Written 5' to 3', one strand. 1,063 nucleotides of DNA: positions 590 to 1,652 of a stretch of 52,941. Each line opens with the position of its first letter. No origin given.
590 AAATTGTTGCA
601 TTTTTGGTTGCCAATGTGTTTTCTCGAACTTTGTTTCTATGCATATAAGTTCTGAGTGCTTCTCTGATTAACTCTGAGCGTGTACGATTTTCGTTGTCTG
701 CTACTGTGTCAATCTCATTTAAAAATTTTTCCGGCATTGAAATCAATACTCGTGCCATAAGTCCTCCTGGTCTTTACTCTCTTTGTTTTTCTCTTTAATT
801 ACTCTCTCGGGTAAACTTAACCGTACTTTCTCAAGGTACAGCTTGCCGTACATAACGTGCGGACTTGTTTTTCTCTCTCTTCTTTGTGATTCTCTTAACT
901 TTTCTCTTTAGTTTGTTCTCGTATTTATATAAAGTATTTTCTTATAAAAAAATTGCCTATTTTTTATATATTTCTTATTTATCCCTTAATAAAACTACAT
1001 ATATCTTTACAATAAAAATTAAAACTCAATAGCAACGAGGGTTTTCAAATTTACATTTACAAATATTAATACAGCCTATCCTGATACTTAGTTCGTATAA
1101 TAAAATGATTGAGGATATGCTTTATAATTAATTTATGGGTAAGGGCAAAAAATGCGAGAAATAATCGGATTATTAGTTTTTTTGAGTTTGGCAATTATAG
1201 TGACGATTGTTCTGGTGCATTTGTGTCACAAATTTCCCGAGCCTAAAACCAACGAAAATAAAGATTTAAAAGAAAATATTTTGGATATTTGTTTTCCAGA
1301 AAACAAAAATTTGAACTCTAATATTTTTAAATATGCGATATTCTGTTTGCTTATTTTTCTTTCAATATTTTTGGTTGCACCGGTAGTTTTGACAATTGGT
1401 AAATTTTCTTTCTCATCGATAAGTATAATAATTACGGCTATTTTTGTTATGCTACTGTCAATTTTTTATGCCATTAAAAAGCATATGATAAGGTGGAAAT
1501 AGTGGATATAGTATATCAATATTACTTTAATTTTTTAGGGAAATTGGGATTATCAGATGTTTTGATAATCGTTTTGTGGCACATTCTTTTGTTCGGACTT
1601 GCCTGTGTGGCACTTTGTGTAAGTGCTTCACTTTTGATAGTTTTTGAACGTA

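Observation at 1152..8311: Membrane-arm-only, residue-degenerate complex-I-like operon (A-H-J-K-L-M-N, no B/C/D/E/F/G/I)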

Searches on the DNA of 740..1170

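Call 54: search_rna_families(source=window, start=740, end=1170, threshold=evalue, max_evalue=1)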
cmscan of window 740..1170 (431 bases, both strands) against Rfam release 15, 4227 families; matches with E-value up to 1: 0.
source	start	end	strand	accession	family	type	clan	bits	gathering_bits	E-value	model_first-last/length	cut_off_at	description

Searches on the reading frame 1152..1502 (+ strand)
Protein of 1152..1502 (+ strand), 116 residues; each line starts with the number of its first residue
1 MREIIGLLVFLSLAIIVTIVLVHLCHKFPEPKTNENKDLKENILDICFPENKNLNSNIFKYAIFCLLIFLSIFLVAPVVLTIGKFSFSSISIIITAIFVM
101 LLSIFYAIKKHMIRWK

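Call 3: search_protein_families(library=pfam, proteins=[window:1152-1502:+], max_evalue=1)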
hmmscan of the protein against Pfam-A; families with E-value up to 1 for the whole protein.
window:1152-1502:+ (116 aa): 1 family
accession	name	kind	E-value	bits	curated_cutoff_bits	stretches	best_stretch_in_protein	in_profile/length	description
PF12698.13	ABC2_membrane_3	-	0.003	17.2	31.6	1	6-107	215-287/347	ABC-2 family transporter protein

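Call 4: search_protein_families(library=ncbifam, proteins=[window:1152-1502:+], max_evalue=1)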
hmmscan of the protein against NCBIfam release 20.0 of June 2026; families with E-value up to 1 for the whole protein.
window:1152-1502:+ (116 aa): 4 families
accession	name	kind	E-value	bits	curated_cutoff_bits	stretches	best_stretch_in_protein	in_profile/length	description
NF033134.0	cmlA_floR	equivalog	0.00091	18.8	450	1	9-115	167-271/388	CmlA/FloR family chloramphenicol efflux MFS transporter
NF005839.0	PRK07756.1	equivalog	0.0011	19.2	163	1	7-115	12-121/122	NADH-quinone oxidoreductase subunit A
NF006303.0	PRK08489.1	equivalog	0.0038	17.8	145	1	5-116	11-126/129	NAD(P)H-quinone oxidoreductase subunit 3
NF045996.1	MAG0920_fam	subfamily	0.13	11.6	43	1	9-105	4-108/232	MAG0920 family protein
